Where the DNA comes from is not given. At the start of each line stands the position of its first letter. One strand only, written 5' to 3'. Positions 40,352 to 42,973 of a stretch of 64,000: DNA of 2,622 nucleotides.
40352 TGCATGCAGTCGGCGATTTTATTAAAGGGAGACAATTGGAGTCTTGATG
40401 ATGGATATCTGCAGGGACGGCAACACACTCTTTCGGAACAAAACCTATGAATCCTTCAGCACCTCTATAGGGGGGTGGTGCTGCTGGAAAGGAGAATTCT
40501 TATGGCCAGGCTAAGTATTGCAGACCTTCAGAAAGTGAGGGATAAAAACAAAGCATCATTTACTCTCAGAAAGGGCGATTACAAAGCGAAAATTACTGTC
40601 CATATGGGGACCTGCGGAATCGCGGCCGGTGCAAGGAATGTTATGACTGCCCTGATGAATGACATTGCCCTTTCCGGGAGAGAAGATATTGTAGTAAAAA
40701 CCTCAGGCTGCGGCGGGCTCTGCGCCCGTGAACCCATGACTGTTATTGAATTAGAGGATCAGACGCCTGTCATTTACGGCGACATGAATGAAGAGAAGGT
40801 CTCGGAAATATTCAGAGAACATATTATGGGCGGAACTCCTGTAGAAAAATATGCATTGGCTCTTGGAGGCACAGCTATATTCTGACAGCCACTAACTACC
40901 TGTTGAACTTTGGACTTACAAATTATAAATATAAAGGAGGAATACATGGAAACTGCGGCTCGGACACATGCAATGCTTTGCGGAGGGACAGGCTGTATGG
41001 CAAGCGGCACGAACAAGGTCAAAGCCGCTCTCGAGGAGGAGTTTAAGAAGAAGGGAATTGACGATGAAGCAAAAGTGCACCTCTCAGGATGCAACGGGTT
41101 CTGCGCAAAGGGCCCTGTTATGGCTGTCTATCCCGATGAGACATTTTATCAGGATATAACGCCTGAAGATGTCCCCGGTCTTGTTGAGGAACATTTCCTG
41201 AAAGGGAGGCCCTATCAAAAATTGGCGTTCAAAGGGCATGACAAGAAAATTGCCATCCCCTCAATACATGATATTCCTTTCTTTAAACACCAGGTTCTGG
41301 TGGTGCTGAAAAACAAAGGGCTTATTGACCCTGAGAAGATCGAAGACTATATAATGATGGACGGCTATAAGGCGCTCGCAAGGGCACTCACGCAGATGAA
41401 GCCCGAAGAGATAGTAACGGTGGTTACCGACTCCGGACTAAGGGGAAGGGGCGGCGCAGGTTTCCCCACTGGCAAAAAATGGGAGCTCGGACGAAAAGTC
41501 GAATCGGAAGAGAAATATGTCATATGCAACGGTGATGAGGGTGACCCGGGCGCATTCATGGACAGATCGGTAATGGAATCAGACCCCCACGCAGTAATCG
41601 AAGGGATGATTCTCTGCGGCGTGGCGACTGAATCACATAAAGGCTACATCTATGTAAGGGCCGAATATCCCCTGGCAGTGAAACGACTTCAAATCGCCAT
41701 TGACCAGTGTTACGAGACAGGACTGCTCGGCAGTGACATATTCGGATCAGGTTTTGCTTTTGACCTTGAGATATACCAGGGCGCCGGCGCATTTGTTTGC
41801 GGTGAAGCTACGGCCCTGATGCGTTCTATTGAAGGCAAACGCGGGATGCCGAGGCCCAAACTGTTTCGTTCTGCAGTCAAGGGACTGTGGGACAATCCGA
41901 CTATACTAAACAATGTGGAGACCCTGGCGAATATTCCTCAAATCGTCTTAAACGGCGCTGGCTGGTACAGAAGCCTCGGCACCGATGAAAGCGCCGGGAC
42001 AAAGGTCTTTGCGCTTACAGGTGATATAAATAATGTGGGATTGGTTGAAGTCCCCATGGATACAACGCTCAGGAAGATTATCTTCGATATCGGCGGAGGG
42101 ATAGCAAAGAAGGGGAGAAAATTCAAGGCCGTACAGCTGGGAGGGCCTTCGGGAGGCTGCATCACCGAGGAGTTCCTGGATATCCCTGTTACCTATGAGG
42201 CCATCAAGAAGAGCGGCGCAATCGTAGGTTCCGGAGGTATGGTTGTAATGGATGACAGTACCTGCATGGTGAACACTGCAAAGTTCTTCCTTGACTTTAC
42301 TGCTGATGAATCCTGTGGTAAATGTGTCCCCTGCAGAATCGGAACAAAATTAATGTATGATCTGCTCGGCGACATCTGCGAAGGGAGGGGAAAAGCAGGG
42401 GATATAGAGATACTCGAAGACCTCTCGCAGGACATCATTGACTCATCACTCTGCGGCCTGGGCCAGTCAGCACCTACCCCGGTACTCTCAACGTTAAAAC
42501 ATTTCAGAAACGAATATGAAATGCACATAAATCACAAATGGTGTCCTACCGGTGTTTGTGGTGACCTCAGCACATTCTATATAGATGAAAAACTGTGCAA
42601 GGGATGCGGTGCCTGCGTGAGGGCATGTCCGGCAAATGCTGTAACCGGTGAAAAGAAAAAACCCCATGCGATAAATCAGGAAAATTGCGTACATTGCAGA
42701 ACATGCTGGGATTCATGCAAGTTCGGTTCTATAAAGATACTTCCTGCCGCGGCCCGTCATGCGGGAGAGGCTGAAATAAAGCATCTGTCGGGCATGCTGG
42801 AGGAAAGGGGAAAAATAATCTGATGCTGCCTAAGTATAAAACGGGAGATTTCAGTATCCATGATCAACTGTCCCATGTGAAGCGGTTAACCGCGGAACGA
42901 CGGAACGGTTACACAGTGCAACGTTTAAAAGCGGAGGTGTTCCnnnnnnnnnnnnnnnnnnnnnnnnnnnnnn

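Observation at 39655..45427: NAD-linked formate dehydrogenase module with a receiver domain fused to a split NuoE-like subunit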

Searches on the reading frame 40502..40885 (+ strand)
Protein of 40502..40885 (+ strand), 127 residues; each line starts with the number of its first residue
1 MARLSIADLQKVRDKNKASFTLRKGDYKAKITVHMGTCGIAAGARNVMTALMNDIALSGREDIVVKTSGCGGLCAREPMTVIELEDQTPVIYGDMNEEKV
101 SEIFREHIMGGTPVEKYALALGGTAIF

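Call 4: search_protein_families(library=pfam, proteins=[window:40502-40885:+], max_evalue=0.1)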
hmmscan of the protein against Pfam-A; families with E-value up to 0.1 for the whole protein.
window:40502-40885:+ (127 aa): 1 family
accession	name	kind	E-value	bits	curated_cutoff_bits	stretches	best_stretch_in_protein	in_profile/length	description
PF01257.25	2Fe-2S_thioredx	-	7.6e-05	23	24.8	1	28-106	65-143/145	Thioredoxin-like [2Fe-2S] ferredoxin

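Call 16: search_protein_families(library=ncbifam, proteins=[window:40502-40882:+], max_evalue=0.001)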
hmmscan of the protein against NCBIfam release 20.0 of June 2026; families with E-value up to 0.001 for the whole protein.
window:40502-40882:+ (127 aa): 1 family
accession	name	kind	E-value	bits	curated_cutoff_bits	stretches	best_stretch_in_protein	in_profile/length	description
NF041612.1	fdxn_Clost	equivalog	3.2e-08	34.1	150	1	44-116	29-99/102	2Fe-2S ferredoxin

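Call 18: list_cluster_members(proteins=[P0001, window:40502-40882:+, window:42944-45424:+, P0014, P0010, P0047])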
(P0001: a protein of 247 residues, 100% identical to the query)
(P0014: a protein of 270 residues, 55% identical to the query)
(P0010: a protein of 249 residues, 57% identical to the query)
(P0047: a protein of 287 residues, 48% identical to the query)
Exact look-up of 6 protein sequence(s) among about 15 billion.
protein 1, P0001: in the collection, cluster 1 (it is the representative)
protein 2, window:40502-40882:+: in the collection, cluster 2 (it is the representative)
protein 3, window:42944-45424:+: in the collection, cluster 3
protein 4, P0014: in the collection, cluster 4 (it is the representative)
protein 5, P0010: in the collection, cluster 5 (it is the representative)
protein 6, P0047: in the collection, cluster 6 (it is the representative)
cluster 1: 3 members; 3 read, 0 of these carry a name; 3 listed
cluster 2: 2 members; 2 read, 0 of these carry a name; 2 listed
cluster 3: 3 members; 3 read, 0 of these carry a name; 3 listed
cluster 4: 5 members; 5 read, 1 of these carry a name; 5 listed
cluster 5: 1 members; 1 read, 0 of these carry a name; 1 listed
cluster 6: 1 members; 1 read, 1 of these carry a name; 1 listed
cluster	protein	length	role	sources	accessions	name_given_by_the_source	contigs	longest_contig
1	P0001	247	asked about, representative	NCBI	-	-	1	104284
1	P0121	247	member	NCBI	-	-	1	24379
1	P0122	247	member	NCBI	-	-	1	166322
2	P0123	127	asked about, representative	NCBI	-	-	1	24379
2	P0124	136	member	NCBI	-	-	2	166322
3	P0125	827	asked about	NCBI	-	-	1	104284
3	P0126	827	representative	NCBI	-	-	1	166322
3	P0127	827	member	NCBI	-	-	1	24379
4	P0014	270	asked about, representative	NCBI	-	-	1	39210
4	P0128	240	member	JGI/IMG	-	CheY-like chemotaxis protein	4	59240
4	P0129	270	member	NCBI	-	-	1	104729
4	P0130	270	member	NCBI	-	-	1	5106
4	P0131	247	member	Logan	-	-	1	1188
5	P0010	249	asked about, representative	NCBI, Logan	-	-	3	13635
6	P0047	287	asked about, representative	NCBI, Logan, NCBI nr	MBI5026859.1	MAG: NAD(P)H-dependent oxidoreductase subunit E [Nitrospirae bacterium] | NAD(P)H-dependent oxidoreductase subunit E [Nitrospirota bacterium]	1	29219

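Call 33: search_solved_structures(query=window:40502-40882:+, max_evalue=1, show_alignments=3)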
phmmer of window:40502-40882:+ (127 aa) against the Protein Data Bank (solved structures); distinct sequences matched with E-value up to 1: 15.
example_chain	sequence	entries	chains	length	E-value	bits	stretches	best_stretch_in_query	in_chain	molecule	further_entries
9n5u_B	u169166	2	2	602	6.2e-13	52.4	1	31-118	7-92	NfnB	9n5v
8oh5_B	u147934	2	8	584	8.1e-13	52.1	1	30-119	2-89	NAD-reducing hydrogenase subunit HoxF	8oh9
9bov_B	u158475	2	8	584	2e-11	47.6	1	30-119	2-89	NADH dehydrogenase (Quinone)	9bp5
1f37_A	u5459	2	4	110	1.7e-06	31.7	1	36-122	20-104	FERREDOXIN [2FE-2S] | [2Fe-2S] ferredoxin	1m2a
7t2r_B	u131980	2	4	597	6.8e-06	29.7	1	27-116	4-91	NiFe hydrogenase subunit B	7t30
9mqx_B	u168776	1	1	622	1.6e-05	28.5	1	21-116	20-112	NADH:ubiquinone oxidoreductase, NADH-binding (51 kD) subunit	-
1m2b_A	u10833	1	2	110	3.7e-05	27.4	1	36-122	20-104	[2Fe-2S] ferredoxin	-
1m2d_A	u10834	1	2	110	4e-05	27.3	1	36-122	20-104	[2Fe-2S] ferredoxin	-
7p5h_C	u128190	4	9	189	0.0069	20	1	18-106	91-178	Fe-hydrogenase, subunit gamma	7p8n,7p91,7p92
7q4v_B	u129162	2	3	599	0.011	19.4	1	31-117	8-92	Iron hydrogenase HydB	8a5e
8a6t_C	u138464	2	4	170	0.043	17.5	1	25-107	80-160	Electron bifurcating hydrogenase subunit HydC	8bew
8a6t_B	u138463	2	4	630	0.048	17.3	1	43-115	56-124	Electron bifurcating hydrogenase subunit HydB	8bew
28nt_F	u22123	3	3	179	0.67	13.6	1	29-68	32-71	Large ribosomal subunit protein uL5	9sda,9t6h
5abr_A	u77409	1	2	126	0.71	13.5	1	35-114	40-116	FERREDOXIN, 2FE-2S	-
2z7e_A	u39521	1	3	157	0.83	13.3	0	35-117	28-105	NifU-like protein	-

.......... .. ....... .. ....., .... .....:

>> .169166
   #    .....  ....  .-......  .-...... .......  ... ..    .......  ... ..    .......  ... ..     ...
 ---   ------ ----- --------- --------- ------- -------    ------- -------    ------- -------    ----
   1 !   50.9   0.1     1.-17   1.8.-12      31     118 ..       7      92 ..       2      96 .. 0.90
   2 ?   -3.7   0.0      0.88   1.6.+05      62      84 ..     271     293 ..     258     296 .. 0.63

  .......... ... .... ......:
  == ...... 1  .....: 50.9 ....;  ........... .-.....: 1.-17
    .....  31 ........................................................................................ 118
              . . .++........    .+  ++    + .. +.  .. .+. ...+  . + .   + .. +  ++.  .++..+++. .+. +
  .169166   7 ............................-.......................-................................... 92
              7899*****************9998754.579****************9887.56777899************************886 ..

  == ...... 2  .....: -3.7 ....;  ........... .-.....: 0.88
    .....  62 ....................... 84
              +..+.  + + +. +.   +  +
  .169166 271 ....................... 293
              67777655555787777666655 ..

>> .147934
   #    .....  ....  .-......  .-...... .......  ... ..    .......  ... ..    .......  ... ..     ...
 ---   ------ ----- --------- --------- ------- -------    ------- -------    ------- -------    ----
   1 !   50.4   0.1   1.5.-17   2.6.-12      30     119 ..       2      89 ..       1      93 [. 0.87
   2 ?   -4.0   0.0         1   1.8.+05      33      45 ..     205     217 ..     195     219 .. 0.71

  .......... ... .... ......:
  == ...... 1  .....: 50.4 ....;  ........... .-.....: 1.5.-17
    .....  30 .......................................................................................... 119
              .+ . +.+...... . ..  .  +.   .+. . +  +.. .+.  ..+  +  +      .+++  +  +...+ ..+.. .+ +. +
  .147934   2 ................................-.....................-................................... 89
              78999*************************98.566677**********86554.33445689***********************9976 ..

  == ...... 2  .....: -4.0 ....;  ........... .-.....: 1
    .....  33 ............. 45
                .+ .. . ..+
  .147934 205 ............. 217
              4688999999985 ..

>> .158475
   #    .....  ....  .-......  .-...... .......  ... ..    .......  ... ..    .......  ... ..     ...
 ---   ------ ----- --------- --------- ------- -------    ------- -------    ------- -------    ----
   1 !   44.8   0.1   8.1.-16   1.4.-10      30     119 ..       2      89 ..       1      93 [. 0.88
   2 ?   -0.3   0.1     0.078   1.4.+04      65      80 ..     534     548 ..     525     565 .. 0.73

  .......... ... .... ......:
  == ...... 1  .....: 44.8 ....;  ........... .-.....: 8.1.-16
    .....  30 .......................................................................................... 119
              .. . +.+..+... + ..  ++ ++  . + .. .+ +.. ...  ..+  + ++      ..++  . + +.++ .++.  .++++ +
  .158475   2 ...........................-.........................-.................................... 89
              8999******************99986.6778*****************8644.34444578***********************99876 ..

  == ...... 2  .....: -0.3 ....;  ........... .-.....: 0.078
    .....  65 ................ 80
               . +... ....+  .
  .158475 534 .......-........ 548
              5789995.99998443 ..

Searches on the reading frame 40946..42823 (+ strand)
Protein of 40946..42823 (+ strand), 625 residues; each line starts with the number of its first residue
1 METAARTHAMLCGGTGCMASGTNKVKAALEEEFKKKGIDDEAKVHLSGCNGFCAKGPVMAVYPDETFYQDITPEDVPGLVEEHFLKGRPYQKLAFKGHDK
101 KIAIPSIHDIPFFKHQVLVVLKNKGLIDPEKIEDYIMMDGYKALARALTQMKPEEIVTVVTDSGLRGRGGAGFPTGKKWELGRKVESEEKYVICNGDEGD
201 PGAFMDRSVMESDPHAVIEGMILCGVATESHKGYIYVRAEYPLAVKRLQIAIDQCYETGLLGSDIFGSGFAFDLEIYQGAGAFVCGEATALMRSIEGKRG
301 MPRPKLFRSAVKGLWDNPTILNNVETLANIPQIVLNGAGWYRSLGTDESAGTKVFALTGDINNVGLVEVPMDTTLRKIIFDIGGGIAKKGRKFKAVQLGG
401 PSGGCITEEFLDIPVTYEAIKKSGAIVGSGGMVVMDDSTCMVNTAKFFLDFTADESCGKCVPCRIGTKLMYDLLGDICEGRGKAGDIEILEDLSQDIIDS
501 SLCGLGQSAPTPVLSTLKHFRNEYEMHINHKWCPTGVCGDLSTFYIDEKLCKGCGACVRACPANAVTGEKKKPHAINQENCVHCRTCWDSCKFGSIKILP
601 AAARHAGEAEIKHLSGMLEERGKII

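Call 4: search_protein_families(library=pfam, proteins=[window:40946-42823:+], max_evalue=0.1)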
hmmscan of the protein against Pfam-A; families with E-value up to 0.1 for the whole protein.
window:40946-42823:+ (625 aa): 15 families
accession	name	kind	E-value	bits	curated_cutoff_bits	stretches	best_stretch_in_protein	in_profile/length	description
PF01512.22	Complex1_51K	-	9.4e-46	155.9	31.2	1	160-331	1-149/150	Nuo51 FMN-binding domain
PF10589.14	NADH_4Fe-4S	-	5.1e-32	110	23.5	1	444-527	2-85/85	NADH-ubiquinone oxidoreductase-F iron-sulfur binding region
PF00037.32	Fer4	-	2.3e-10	40.3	21.1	2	545-567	2-24/24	4Fe-4S binding domain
PF01257.25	2Fe-2S_thioredx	-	3.6e-09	37.1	24.8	1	4-82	63-143/145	Thioredoxin-like [2Fe-2S] ferredoxin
PF13237.11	Fer4_10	-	6.2e-08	32.9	25.5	1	545-591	3-52/53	4Fe-4S dicluster domain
PF12838.12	Fer4_7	-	9.6e-08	32.8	27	1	551-594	2-51/52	4Fe-4S dicluster domain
PF12837.12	Fer4_6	-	1.1e-07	31.9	25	2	544-565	2-23/24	4Fe-4S binding domain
PF14697.11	Fer4_21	-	3.9e-07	30.5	35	1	546-592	3-52/59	4Fe-4S dicluster domain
PF13187.11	Fer4_9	-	7.4e-07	29.5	27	1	551-592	2-48/52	4Fe-4S dicluster domain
PF12797.12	Fer4_2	-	2.6e-05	24.3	24.5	2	545-563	4-22/22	4Fe-4S binding domain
PF10531.15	SLBB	-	0.001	19.3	27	1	354-404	1-53/55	SLBB domain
PF13484.11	Fer4_16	-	0.0026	18.9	30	1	551-571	2-22/66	4Fe-4S double cluster binding domain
PF12800.12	Fer4_4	-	0.007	17.1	24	1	550-563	3-16/17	4Fe-4S binding domain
PF13459.11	Fer4_15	-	0.02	16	22.4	1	545-569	2-26/66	4Fe-4S single cluster domain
PF13183.11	Fer4_8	-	0.091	13.8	27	0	551-568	5-22/68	4Fe-4S dicluster domain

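Call 16: search_protein_families(library=ncbifam, proteins=[window:40946-42820:+], max_evalue=0.001)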
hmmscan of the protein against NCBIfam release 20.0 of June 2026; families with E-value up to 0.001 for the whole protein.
window:40946-42820:+ (625 aa): 50 families (the best 25 are shown)
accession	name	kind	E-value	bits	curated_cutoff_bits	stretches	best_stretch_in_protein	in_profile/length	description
TIGR01959.1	nuoF_fam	equivalog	1.5e-140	468.3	558.65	1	129-528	11-410/410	NADH-quinone oxidoreductase subunit NuoF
NF008436.0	PRK11278.1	equivalog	4e-113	378.6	749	1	129-532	24-430/448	NADH-quinone oxidoreductase subunit NuoF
NF010120.0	PRK13596.1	equivalog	1e-108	363.7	389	1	145-530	32-419/433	NADH-quinone oxidoreductase subunit NuoF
TIGR04481.1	PR_assoc_PrdC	equivalog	1e-13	50.9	490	1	140-415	59-295/425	proline reductase-associated electron transfer protein PrdC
NF041612.1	fdxn_Clost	equivalog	4.4e-12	46.5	150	1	17-93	24-100/102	2Fe-2S ferredoxin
NF005415.0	PRK06991.1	equivalog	2e-11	44.1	281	1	544-609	80-145/284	electron transport complex subunit RsxB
TIGR01944.1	rnfB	subfamily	2e-11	43.8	68.7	1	543-604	107-168/190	RnfABCDGE type electron transport complex subunit B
TIGR01945.1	rnfC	subfamily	9.9e-11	40.8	245.95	1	146-253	114-219/435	RnfABCDGE type electron transport complex subunit C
NF003454.1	PRK05035.1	equivalog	2e-10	39.8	345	1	146-263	116-222/556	electron transport complex subunit RsxC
NF003475.0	PRK05113.1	equivalog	1e-09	38.5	203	1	545-602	109-166/190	electron transport complex subunit RsxB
TIGR03294.1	FrhG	equivalog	3e-08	33.7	245.5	1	535-592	159-216/228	coenzyme F420 hydrogenase subunit gamma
NF040864.1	HgcB_ferredoxin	equivalog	3.7e-08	33.1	99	1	540-600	5-65/93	mercury methylation ferredoxin HgcB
NF010369.0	PRK13795.1-4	equivalog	4.8e-08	31.7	1086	1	551-597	578-625/633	hypothetical protein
NF041613.1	fdxn_Azotob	equivalog_domain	4.9e-08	33.2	195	1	16-91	23-98/107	2Fe-2S ferredoxin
NF058577.1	FdxA_fam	equivalog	5.5e-08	32.9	65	1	549-593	7-50/52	4Fe-4S ferredoxin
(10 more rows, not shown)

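Call 37: search_solved_structures(query=window:40946-42820:+, max_evalue=1e-30, show_alignments=1)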
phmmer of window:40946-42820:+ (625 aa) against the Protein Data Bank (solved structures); distinct sequences matched with E-value up to 1e-30: 61 (the best 60 are shown).
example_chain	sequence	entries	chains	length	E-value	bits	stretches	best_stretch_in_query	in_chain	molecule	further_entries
7t2r_B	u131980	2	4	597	1.4e-232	776.7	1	6-596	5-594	NiFe hydrogenase subunit B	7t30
7q4v_B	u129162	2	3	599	1.8e-226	756.5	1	6-597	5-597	Iron hydrogenase HydB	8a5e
8a6t_B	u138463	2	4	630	6.6e-214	715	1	10-596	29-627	Electron bifurcating hydrogenase subunit HydB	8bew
9mqx_B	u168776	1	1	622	6.2e-210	701.9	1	10-596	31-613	NADH:ubiquinone oxidoreductase, NADH-binding (51 kD) subunit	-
7p5h_B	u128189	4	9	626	9.3e-204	681.5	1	10-598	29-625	Fe-hydrogenase, subunit beta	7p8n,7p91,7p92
9n5u_B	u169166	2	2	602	1.3e-203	681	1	10-601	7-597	NfnB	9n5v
9bov_B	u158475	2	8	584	1.5e-203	680.8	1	15-598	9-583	NADH dehydrogenase (Quinone)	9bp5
8oh5_B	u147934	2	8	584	1e-197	661.5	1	15-596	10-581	NAD-reducing hydrogenase subunit HoxF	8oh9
7q4w_B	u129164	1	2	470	2.9e-192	643.5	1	132-597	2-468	Iron hydrogenase HydB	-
6vw7_B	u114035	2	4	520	8.6e-119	400.8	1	18-526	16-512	NAD-dependent formate dehydrogenase beta subunit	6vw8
2fug_1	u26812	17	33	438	3.5e-105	355.8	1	132-525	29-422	NADH-quinone oxidoreductase chain 1 | NADH-QUINONE OXIDOREDUCTASE SUBUNIT 1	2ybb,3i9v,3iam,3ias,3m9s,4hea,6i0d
8e9g_F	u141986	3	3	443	3.8e-105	355.7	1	128-534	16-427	NADH-quinone oxidoreductase subunit F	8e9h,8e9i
7awt_F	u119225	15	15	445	7.3e-105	354.8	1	129-538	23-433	NADH-quinone oxidoreductase subunit F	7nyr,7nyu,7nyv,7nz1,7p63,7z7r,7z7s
9q8i_F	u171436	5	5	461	8.1e-105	354.6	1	129-538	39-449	NADH-quinone oxidoreductase subunit F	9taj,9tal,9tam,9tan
7p64_F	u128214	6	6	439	9e-105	354.5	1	129-535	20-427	NADH-quinone oxidoreductase subunit F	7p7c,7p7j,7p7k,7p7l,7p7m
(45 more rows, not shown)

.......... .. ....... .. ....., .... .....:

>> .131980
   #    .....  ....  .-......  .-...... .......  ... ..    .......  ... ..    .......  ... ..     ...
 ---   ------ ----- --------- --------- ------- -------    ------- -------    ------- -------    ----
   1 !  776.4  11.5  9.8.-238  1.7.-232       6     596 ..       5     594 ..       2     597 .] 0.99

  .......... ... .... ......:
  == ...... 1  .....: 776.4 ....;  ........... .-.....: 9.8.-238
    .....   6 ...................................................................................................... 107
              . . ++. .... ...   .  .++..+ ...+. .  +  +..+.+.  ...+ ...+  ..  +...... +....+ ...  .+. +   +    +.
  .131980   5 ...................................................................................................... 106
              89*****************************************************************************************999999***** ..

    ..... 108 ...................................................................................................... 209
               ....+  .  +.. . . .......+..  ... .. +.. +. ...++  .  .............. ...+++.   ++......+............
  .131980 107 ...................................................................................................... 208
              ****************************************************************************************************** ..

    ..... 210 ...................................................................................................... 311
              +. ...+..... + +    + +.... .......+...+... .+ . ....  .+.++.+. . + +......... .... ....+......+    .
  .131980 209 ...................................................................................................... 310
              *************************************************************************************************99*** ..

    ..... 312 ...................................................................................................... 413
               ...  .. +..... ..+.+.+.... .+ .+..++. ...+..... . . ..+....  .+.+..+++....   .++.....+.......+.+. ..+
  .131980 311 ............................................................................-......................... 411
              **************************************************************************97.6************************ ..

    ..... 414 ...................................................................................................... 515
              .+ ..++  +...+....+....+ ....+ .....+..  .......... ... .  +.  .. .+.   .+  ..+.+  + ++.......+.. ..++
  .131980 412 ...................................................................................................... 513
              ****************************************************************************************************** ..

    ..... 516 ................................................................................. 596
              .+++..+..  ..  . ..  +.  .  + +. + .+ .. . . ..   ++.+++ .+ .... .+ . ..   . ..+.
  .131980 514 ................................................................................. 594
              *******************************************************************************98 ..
